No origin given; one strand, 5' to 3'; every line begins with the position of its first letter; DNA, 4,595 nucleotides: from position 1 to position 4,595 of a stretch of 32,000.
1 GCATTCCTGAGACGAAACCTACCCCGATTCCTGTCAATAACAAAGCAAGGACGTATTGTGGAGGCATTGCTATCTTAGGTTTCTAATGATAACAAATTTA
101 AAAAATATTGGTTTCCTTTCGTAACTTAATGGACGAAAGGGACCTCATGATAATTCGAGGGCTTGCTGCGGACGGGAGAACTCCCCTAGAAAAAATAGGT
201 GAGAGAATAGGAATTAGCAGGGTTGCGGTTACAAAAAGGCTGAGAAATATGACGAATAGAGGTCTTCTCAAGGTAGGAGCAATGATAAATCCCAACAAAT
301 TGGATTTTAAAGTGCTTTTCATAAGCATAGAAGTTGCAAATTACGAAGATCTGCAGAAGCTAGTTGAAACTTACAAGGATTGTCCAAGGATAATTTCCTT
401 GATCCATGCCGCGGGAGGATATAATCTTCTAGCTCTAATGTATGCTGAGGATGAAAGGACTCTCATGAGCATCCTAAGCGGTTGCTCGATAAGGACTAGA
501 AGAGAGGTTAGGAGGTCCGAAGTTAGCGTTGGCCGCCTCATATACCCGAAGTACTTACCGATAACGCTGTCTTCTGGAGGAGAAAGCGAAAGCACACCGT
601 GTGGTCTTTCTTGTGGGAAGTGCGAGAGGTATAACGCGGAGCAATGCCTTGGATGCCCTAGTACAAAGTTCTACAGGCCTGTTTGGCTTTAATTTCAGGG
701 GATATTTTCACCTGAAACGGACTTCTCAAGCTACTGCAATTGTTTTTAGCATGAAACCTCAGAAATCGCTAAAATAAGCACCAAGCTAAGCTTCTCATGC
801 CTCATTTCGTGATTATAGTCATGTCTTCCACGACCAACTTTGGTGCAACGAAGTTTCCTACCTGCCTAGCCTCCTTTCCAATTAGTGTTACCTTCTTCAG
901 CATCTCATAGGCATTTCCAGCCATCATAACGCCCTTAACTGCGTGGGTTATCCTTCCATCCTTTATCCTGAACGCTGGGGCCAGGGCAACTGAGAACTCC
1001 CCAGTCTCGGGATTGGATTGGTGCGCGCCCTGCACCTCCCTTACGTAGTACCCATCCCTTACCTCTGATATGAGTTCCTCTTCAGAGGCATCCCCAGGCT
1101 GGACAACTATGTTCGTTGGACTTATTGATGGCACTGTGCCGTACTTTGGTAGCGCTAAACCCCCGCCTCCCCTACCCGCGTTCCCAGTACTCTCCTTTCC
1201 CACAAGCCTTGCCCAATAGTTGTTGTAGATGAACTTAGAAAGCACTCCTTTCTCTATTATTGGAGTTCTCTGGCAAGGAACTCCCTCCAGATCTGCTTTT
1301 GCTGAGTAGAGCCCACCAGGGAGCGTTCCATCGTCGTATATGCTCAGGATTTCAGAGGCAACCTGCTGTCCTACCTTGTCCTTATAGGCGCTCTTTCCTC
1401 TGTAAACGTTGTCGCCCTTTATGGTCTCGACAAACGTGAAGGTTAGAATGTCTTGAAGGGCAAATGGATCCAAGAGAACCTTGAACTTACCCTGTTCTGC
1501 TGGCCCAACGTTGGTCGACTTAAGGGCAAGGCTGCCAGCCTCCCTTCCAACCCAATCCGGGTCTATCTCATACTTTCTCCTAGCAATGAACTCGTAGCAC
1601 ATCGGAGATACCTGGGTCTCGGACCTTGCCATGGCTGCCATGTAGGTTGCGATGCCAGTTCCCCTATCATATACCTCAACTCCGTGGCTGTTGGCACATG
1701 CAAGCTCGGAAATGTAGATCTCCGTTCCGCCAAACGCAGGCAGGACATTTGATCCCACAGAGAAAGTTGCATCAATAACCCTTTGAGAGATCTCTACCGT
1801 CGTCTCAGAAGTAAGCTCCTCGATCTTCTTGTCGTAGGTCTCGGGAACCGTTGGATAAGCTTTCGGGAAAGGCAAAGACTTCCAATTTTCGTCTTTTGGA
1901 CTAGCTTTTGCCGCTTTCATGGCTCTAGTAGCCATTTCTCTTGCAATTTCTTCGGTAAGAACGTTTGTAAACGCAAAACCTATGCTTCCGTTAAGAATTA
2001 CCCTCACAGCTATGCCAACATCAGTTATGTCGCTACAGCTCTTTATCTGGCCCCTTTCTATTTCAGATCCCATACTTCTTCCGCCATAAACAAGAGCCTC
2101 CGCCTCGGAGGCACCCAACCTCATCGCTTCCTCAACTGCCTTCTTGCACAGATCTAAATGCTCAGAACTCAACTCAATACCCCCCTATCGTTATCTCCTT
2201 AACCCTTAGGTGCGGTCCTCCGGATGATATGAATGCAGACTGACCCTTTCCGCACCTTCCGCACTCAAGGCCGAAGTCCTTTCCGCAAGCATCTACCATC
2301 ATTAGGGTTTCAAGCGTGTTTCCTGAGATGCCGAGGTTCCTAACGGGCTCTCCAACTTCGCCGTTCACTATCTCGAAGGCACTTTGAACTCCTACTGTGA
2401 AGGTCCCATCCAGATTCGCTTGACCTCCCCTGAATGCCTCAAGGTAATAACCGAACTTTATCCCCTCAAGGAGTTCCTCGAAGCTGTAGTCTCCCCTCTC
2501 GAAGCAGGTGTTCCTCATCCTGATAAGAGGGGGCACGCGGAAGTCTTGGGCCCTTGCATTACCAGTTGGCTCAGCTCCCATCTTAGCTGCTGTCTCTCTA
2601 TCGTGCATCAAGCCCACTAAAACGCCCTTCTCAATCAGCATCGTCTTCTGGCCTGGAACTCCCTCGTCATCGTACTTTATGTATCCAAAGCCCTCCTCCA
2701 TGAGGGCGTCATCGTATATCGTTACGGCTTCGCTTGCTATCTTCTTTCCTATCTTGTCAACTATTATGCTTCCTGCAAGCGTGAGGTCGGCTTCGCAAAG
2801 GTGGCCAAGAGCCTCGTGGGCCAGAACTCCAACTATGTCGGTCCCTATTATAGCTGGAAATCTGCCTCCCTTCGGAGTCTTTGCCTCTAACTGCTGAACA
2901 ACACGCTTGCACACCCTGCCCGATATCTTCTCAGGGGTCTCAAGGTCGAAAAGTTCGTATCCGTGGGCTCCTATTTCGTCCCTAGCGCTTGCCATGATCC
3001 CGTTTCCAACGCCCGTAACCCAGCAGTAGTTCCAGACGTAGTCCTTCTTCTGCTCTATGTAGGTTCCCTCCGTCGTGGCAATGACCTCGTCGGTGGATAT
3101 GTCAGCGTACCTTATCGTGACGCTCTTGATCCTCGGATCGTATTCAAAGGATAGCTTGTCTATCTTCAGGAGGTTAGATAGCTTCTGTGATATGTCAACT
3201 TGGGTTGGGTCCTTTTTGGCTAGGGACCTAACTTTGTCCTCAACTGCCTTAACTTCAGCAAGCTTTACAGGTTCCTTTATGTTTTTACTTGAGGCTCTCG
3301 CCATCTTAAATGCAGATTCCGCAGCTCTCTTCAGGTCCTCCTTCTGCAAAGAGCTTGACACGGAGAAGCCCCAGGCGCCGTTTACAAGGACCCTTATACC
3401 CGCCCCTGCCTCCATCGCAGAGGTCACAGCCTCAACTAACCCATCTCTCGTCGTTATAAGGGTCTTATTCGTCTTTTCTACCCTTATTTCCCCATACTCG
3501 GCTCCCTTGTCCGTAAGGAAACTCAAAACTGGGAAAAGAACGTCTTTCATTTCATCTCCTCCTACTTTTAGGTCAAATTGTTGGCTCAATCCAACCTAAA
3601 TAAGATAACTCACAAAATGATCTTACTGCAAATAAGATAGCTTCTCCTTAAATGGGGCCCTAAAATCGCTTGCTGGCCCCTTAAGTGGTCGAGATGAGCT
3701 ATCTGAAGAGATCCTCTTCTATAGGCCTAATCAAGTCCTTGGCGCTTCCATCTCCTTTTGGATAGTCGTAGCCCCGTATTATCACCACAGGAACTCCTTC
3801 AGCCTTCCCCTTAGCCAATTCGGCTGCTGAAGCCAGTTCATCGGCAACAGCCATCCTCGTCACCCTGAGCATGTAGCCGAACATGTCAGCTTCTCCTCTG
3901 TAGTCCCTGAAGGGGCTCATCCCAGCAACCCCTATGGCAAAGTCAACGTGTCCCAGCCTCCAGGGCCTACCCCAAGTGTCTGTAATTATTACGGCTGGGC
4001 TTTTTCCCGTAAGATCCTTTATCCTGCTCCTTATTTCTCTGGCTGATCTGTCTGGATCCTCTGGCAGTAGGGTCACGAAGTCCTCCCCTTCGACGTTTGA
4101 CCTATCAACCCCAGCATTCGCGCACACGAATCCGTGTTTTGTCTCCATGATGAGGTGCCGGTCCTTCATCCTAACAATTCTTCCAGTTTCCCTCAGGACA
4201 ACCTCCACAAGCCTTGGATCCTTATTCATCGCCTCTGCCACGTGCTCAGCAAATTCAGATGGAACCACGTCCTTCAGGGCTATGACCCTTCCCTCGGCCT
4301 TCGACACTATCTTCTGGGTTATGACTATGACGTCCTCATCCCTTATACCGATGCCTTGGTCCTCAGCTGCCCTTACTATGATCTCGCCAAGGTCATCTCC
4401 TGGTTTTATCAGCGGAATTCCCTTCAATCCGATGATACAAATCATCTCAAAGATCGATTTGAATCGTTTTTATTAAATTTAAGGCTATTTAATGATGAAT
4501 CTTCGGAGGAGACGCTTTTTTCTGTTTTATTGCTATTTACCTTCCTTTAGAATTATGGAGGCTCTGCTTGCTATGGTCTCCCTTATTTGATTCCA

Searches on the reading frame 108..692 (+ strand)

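Call 34: search_protein_families(library=pfam, proteins=[window:108-692:+], max_evalue=0.001)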
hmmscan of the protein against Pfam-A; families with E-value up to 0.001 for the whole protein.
window:108-692:+ (194 aa): 2 families
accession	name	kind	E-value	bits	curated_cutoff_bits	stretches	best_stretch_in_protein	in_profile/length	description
PF13404.12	HTH_AsnC-type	-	3.8e-09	36.7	27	1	8-48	1-41/42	AsnC-type helix-turn-helix domain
PF13412.12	HTH_24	-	1.7e-07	31.1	21.9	1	8-55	1-48/48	Winged helix-turn-helix DNA-binding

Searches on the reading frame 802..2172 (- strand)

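Call 34: search_protein_families(library=pfam, proteins=[window:802-2172:-], max_evalue=0.001)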
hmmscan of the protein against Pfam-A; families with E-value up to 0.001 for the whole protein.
window:802-2172:- (456 aa): 3 families
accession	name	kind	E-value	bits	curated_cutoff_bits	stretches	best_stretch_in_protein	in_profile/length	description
PF19289.4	PmbA_TldD_3rd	-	2.5e-74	249.6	22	1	228-454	2-219/220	PmbA/TldA metallopeptidase C-terminal domain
PF01523.21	PmbA_TldD_1st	-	7.7e-10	39.2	20.9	1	24-88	1-65/65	PmbA/TldA metallopeptidase domain 1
PF19290.4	PmbA_TldD_2nd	-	5.7e-08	33.6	20.9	1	116-219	2-108/109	PmbA/TldA metallopeptidase central domain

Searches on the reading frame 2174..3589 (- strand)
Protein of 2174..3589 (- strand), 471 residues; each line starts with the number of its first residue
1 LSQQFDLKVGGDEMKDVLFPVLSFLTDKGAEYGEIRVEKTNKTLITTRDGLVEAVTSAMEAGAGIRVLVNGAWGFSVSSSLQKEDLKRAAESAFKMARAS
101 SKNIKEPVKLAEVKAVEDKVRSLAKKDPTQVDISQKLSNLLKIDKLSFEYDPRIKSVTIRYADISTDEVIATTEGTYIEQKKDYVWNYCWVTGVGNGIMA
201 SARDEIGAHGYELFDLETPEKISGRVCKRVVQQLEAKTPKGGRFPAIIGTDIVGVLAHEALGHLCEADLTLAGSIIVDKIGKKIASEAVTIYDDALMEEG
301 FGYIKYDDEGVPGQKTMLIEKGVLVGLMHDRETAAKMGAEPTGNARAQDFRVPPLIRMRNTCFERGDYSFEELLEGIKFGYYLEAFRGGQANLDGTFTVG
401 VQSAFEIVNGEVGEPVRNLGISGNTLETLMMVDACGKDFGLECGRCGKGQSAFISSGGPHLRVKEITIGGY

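Call 34: search_protein_families(library=pfam, proteins=[window:2174-3589:-], max_evalue=0.001)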
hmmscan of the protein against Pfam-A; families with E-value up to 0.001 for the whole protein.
window:2174-3589:- (471 aa): 3 families
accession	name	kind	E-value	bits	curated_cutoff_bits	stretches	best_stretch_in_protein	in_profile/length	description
PF19289.4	PmbA_TldD_3rd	-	9.4e-64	215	22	1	242-470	2-220/220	PmbA/TldA metallopeptidase C-terminal domain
PF01523.21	PmbA_TldD_1st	-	6.4e-16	58.7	20.9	1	34-97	2-65/65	PmbA/TldA metallopeptidase domain 1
PF19290.4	PmbA_TldD_2nd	-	2.3e-12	47.8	20.9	1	127-234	2-109/109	PmbA/TldA metallopeptidase central domain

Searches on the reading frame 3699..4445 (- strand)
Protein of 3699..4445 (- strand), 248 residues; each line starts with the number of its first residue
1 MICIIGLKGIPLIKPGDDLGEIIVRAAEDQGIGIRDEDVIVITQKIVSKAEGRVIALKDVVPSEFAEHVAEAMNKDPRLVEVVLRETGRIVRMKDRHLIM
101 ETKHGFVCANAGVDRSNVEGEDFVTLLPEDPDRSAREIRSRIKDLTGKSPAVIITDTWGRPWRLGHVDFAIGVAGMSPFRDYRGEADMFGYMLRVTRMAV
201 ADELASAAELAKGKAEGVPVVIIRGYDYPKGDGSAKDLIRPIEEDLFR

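Call 34: search_protein_families(library=pfam, proteins=[window:3699-4445:-], max_evalue=0.001)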
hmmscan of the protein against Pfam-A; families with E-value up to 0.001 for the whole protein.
window:3699-4445:- (248 aa): 1 family
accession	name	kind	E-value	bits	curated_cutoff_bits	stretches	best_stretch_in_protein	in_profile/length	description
PF01996.21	F420_ligase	-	1.8e-82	276.5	25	1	10-225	4-218/218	F420-0:Gamma-glutamyl ligase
